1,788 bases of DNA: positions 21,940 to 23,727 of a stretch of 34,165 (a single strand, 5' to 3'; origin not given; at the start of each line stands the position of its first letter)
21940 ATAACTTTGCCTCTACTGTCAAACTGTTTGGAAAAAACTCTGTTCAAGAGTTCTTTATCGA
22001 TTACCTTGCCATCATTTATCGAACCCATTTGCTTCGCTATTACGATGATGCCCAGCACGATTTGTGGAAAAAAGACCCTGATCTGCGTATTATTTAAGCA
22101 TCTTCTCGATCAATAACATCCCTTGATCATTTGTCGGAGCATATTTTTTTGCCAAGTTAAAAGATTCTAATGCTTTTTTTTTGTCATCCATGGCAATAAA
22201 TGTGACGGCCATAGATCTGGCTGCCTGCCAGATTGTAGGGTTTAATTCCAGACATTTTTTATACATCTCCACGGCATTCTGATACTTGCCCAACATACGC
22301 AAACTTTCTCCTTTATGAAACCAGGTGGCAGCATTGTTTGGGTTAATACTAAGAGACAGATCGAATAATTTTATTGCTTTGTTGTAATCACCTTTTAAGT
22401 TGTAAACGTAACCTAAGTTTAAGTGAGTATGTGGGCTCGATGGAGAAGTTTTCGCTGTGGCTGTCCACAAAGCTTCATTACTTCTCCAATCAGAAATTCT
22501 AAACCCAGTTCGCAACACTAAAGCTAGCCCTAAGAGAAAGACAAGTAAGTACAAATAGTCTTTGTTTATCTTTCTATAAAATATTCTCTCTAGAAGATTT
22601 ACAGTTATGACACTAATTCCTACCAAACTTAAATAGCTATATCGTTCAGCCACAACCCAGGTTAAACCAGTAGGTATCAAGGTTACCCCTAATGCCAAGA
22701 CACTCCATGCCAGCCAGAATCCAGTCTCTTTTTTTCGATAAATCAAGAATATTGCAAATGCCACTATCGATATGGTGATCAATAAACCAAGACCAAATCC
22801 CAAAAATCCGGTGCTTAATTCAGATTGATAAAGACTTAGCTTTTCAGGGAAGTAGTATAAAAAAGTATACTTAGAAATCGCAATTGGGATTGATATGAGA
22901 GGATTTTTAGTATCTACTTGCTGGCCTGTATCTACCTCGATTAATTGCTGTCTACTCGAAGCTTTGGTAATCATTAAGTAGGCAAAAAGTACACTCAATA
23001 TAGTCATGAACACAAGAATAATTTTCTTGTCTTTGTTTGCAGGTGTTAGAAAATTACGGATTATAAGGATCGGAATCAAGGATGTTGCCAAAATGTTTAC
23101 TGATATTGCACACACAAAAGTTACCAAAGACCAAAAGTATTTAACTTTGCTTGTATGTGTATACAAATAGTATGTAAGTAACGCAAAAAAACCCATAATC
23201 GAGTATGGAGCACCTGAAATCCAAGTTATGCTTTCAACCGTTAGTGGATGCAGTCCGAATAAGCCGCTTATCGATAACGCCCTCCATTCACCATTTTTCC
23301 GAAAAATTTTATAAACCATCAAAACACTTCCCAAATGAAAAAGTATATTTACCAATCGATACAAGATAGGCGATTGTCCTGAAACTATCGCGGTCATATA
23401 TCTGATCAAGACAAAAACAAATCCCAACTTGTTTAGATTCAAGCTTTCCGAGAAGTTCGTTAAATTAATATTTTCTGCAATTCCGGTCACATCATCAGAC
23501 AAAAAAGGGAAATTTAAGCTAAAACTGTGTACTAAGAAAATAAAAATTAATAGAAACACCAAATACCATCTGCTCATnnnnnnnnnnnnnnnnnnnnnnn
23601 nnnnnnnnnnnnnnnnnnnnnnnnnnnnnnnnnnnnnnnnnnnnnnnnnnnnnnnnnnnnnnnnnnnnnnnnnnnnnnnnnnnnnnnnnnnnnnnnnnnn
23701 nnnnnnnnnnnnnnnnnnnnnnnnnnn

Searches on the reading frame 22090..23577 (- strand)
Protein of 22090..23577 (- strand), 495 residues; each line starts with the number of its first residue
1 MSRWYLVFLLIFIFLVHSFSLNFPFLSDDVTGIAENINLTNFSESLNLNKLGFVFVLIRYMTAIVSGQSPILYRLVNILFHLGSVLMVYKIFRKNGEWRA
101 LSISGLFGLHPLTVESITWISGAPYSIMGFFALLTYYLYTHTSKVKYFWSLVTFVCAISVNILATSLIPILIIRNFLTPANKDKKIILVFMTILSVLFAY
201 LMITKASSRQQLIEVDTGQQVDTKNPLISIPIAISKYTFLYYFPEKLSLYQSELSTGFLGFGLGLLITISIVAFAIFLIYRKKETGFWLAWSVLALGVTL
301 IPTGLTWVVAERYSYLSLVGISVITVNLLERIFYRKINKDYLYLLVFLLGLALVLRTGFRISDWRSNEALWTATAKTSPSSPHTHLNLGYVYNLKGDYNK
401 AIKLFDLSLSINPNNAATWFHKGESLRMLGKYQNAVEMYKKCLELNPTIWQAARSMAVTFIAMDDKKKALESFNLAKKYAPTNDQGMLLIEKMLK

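Call 5: search_protein_families(library=pfam, proteins=[window:22090-23577:-], max_evalue=0.01)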
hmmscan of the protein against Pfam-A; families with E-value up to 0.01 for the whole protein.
window:22090-23577:- (495 aa): 17 families
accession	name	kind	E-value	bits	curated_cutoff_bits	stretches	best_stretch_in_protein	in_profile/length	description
PF00515.34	TPR_1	-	5.8e-21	73.8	27.8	2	416-448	1-33/34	Tetratricopeptide repeat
PF07719.23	TPR_2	-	4.4e-17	61.2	27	2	416-448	1-33/34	Tetratricopeptide repeat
PF13181.12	TPR_8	-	1e-16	60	25.7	2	417-448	2-33/34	Tetratricopeptide repeat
PF13431.12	TPR_17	-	3e-13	49.3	24.4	1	404-436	1-33/34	Tetratricopeptide repeat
PF13424.12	TPR_12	-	3.9e-10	40.2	30.1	1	384-445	5-74/77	Tetratricopeptide repeat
PF13414.12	TPR_11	-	1.9e-09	37.5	26.8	1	389-426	1-38/42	TPR repeat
PF13174.12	TPR_6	-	2.6e-08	34.4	26.3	0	419-447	3-31/33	Tetratricopeptide repeat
PF14559.12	TPR_19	-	9.4e-08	32.7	25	1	428-483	3-58/68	Tetratricopeptide repeat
PF13428.12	TPR_14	-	1.2e-07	32.1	23.5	1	384-424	3-43/44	Tetratricopeptide repeat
PF13176.12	TPR_7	-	3.1e-07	30.4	27.9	0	384-412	1-29/36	Tetratricopeptide repeat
PF12895.13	ANAPC3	-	4.3e-06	27.4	27.2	1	378-442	19-82/82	Anaphase-promoting complex, cyclosome, subunit 3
PF13432.12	TPR_16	-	1.2e-05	26.1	32.7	0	368-416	17-65/65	Tetratricopeptide repeat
PF14264.12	Glucos_trans_II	-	1.4e-05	24.9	30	1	69-320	45-310/317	Glucosyl transferase GtrII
PF23914.1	TPR_CcmH_CycH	-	5.1e-05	23.6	42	1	383-485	51-156/158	Cytochrome c-type biogenesis protein H TPR domain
PF13374.12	TPR_10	-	0.00073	19.9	27.5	0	425-445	11-31/42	Tetratricopeptide repeat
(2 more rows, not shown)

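Call 32: search_protein_families(library=ncbifam, proteins=[window:22090-23577:-], max_evalue=0.001)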
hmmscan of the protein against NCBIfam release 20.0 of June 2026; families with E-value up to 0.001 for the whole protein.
window:22090-23577:- (495 aa): 14 families
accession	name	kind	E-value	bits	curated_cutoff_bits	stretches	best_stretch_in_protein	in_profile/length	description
NF040959.1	MamA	equivalog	7.6e-13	48.4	200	1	368-475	91-198/204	magnetosome protein MamA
TIGR02552.1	LcrH_SycD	equivalog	5.8e-12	45.5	104.8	1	388-485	24-121/136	SycD/LcrH family type III secretion system chaperone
TIGR02917.1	PEP_TPR_lipo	equivalog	2e-09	35.9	312.2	1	373-483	558-668/899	XrtA/PEP-CTERM system TPR-repeat protein PrsT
NF047507.1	TPR_BatC_Lepto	exception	1.3e-06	28.1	175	0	377-417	91-131/214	TPR repeat-containing protein BatC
NF053607.1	CHU_0125_OmpA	equivalog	1.6e-06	27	620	1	395-484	32-120/639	CHU_0125 family OmpA-like outer membrane integrity protein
NF033758.1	gliding_GltE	equivalog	2e-06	27.1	225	1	379-443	287-352/411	adventurous gliding motility TPR repeat lipoprotein GltE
TIGR02521.1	type_IV_pilW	equivalog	3.3e-06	26.8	154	1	376-488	59-173/234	type IV pilus biogenesis/stability protein PilW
NF033920.0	C39_PA2778_fam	equivalog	3.4e-06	26.7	150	1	365-447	173-255/255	PA2778 family cysteine peptidase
NF002725.1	PRK02603.1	equivalog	5e-05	23.4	143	0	419-476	38-98/173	photosystem I assembly protein Ycf3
TIGR03939.1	PGA_TPR_OMP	equivalog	0.00015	20.1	366.65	1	394-484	65-154/800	poly-beta-1,6 N-acetyl-D-glucosamine export porin PgaA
NF008391.2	PRK11189.1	equivalog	0.00026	20.6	250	0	376-458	93-173/297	lipoprotein NlpI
TIGR00990.1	3a0801s09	subfamily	0.00054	18.7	757.25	0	398-480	310-395/615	mitochondrial import receptor subunit TOM70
NF033762.1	social_mot_Tgl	equivalog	0.00079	18.8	225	0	428-482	43-98/252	social motility TPR repeat lipoprotein Tgl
NF047371.1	FlcA_CTERM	equivalog_domain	0.00079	18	300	0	377-445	468-536/646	periplasmic flagellar collar protein FlcA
